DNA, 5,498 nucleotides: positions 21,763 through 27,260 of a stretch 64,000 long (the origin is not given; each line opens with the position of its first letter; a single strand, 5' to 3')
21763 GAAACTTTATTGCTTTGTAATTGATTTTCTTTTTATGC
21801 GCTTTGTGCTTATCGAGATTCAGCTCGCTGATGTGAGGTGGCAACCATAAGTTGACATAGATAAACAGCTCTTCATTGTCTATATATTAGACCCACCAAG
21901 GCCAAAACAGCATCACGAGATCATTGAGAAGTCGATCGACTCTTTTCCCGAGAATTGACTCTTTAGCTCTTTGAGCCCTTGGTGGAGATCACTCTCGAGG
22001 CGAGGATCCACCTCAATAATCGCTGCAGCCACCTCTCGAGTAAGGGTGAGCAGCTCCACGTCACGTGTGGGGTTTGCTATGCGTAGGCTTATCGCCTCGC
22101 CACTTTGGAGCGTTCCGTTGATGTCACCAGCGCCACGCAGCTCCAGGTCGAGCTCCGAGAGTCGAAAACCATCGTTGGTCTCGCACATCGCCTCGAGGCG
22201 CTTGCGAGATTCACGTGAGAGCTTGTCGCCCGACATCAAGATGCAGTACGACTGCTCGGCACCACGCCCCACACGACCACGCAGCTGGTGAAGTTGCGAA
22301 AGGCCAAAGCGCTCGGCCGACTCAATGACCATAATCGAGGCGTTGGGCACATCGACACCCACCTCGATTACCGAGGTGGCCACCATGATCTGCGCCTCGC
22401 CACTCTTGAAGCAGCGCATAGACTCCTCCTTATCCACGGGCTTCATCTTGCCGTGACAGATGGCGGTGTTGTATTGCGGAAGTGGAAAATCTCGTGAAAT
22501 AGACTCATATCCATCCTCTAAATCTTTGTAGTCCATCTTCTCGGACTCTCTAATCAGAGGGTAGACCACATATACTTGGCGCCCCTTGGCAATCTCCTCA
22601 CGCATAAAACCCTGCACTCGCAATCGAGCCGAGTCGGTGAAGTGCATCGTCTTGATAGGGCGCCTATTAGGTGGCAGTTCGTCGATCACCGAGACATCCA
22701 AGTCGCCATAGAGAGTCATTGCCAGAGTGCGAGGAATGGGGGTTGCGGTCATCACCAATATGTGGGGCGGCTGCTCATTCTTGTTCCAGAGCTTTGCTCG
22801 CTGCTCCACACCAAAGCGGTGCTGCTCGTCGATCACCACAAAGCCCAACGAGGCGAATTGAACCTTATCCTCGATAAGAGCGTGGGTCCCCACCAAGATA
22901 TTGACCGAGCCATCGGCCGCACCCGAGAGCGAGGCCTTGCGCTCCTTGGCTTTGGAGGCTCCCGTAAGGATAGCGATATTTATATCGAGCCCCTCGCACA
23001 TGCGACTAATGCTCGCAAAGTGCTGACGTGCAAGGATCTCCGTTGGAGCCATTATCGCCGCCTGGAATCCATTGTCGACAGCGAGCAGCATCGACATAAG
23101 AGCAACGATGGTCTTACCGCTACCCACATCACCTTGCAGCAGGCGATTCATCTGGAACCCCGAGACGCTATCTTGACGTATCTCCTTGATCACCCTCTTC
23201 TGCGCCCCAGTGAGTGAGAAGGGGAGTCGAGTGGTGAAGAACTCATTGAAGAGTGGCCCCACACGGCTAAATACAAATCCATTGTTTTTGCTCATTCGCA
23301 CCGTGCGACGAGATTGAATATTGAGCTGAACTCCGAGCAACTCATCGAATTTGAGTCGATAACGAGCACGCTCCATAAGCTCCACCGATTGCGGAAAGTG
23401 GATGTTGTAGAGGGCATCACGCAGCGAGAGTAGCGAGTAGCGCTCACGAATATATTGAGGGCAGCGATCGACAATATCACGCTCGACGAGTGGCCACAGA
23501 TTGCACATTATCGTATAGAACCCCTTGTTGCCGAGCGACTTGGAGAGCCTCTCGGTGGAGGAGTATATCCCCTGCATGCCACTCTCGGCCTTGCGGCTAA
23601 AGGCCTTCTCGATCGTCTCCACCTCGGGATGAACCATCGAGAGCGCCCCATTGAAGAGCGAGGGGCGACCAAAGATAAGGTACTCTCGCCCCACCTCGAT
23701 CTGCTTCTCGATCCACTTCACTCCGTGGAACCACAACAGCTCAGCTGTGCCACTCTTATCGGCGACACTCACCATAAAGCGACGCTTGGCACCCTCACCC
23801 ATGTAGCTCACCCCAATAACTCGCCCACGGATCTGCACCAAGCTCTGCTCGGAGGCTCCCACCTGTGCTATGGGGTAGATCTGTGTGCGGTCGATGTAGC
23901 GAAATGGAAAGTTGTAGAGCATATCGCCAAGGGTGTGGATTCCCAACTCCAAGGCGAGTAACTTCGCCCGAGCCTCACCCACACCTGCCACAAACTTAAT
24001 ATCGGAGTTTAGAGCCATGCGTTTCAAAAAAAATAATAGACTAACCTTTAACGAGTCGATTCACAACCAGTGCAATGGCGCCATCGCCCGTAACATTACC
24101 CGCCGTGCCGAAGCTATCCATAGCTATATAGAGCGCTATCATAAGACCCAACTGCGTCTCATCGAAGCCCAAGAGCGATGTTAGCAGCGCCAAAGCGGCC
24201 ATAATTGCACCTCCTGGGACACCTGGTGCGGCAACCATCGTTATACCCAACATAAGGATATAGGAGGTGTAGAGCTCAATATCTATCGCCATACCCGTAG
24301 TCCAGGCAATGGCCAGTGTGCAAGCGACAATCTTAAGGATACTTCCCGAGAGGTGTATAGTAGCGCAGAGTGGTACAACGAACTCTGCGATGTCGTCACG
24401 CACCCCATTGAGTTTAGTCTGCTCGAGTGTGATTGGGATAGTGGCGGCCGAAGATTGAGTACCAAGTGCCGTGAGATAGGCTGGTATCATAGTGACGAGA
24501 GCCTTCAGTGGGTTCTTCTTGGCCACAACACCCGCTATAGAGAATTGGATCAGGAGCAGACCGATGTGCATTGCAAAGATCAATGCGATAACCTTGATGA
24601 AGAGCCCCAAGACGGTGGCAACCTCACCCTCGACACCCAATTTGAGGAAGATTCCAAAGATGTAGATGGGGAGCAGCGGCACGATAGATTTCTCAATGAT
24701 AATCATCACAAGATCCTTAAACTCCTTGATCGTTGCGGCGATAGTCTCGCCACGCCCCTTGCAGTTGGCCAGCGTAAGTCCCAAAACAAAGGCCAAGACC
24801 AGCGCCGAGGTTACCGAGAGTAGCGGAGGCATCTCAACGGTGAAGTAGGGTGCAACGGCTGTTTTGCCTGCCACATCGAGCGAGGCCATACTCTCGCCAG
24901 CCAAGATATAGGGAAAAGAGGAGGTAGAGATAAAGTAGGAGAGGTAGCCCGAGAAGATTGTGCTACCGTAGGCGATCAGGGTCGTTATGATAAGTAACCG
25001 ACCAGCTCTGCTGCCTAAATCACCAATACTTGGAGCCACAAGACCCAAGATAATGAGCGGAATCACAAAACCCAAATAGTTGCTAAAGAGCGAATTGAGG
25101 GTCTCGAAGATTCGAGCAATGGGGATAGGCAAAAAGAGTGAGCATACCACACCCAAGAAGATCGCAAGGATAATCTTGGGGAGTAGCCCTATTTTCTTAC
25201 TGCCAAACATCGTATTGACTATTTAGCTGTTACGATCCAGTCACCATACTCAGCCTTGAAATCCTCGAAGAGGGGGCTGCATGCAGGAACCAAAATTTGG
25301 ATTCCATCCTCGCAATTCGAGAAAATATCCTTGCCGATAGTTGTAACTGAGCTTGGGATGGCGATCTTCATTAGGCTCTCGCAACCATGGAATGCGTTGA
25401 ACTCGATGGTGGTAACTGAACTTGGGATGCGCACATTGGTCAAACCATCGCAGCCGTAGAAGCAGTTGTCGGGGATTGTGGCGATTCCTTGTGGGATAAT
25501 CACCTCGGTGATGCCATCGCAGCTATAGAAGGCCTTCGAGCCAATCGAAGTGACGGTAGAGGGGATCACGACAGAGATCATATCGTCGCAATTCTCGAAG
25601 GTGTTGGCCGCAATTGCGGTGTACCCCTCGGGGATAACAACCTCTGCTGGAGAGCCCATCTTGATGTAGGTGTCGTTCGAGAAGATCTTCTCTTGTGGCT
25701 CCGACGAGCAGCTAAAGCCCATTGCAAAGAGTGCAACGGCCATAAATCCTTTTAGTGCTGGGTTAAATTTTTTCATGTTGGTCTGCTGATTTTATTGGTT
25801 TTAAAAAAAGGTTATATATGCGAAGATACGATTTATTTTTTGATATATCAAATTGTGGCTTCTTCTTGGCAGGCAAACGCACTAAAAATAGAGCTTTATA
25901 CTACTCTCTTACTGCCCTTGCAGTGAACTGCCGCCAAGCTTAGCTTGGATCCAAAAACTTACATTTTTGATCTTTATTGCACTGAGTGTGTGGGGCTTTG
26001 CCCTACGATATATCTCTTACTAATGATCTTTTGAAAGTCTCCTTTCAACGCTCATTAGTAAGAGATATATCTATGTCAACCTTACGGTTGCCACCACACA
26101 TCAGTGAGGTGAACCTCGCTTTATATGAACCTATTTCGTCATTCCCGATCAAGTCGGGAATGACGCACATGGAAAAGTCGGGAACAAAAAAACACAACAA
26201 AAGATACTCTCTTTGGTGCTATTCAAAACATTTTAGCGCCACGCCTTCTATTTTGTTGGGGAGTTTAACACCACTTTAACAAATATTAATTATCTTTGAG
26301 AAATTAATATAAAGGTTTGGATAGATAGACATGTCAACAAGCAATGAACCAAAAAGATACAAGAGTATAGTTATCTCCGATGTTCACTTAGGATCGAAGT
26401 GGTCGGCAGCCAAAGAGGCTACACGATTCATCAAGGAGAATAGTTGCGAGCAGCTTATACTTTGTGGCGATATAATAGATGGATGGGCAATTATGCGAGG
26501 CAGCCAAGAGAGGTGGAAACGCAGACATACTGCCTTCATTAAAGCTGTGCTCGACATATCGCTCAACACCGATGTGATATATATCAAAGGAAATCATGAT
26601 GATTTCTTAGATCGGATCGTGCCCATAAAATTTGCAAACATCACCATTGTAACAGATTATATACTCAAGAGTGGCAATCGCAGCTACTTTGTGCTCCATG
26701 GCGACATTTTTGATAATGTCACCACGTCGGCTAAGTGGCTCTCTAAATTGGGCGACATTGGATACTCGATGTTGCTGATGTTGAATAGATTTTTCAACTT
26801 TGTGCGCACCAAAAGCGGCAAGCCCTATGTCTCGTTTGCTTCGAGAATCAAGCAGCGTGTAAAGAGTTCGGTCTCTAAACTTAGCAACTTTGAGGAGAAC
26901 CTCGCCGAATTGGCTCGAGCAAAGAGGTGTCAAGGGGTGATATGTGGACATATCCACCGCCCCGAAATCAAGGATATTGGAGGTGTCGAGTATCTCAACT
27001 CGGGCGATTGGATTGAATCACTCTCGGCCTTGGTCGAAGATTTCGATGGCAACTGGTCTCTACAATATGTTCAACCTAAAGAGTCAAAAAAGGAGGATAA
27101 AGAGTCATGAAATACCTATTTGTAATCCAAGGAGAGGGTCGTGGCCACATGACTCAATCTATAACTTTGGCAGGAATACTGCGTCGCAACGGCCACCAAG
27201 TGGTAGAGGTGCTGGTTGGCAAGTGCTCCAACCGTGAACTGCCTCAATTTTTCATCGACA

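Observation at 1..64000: CCGG appears completely absent from the window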

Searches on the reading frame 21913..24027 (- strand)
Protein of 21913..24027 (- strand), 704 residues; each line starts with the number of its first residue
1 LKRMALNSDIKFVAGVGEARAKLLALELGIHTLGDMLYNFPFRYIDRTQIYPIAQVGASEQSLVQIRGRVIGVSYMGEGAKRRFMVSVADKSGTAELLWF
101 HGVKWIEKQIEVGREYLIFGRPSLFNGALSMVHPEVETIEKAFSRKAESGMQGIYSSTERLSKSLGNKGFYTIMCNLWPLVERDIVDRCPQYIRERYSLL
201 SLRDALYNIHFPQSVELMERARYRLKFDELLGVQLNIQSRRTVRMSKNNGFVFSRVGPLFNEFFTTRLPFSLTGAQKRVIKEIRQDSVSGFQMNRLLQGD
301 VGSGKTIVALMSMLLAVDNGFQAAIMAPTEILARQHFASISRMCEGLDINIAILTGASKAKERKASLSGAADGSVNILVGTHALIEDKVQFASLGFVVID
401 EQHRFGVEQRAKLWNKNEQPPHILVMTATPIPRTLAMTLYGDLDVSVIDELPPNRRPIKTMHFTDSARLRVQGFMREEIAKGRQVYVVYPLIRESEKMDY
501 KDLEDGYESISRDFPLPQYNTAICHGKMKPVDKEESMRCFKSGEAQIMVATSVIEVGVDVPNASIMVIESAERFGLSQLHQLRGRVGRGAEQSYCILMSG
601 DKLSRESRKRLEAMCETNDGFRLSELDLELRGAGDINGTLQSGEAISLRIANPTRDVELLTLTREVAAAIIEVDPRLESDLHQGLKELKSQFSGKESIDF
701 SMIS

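Call 6: search_protein_families(library=pfam, proteins=[window:21913-24027:-])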
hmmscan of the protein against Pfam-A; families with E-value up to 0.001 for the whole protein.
window:21913-24027:- (704 aa): 7 families
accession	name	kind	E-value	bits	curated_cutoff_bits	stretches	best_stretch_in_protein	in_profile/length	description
PF00270.35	DEAD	-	4.1e-26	92.1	26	1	275-436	3-165/167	DEAD/DEAH box helicase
PF00271.37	Helicase_C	-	2.2e-22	79.8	23.5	1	479-588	12-108/110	Helicase conserved C-terminal domain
PF17191.10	RecG_wedge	-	9.8e-21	74.4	23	1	9-163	1-148/162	RecG wedge domain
PF19833.4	RecG_dom3_C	-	3.4e-19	69.1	26.8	1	617-704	1-87/87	ATP-dependent DNA helicase RecG, domain 3, C-terminal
PF04851.21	ResIII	-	2.4e-10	41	22.5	1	272-430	4-162/164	Type III restriction enzyme, res subunit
PF01336.31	tRNA_anti-codon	-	1.2e-07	31.9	27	1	64-138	1-74/75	OB-fold nucleic acid binding domain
PF22590.2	Cas3-like_C_2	-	0.00026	21.7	27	0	524-589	35-104/106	CRISPR-associated nuclease/helicase Cas3, C-terminal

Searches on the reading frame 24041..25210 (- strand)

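Call 31: search_protein_families(library=pfam, proteins=[window:24041-25210:-], max_evalue=0.00001)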
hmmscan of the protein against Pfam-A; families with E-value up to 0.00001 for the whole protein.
window:24041-25210:- (389 aa): 1 family
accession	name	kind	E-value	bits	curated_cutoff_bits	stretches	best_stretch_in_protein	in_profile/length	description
PF00375.23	SDF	-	2e-82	277.7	27.9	1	9-385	1-386/387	Sodium:dicarboxylate symporter family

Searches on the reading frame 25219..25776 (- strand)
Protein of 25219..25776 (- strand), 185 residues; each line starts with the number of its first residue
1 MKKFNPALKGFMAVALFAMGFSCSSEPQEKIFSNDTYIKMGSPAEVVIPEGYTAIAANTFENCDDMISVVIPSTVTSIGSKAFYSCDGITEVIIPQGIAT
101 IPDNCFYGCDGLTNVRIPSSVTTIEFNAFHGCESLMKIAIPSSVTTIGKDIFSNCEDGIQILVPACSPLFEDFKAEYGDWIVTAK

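Call 31: search_protein_families(library=pfam, proteins=[window:25219-25776:-], max_evalue=0.00001)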
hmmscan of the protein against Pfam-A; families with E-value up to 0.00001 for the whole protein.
window:25219-25776:- (185 aa): 1 family
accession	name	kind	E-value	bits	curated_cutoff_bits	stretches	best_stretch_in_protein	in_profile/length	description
PF13306.12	LRR_5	-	8.7e-34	116.6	27.7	1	37-156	8-124/127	BspA type Leucine rich repeat region (6 copies)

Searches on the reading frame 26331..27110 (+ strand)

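Call 31: search_protein_families(library=pfam, proteins=[window:26331-27110:+], max_evalue=0.00001)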
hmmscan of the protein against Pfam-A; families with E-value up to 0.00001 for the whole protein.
window:26331-27110:+ (259 aa): 2 families
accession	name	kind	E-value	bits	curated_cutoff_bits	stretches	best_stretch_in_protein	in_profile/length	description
PF12850.12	Metallophos_2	-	3.4e-14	53.6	27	1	13-130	4-92/154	Calcineurin-like phosphoesterase superfamily domain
PF00149.33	Metallophos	-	4.5e-12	47.2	21.5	1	13-211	4-191/191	Calcineurin-like phosphoesterase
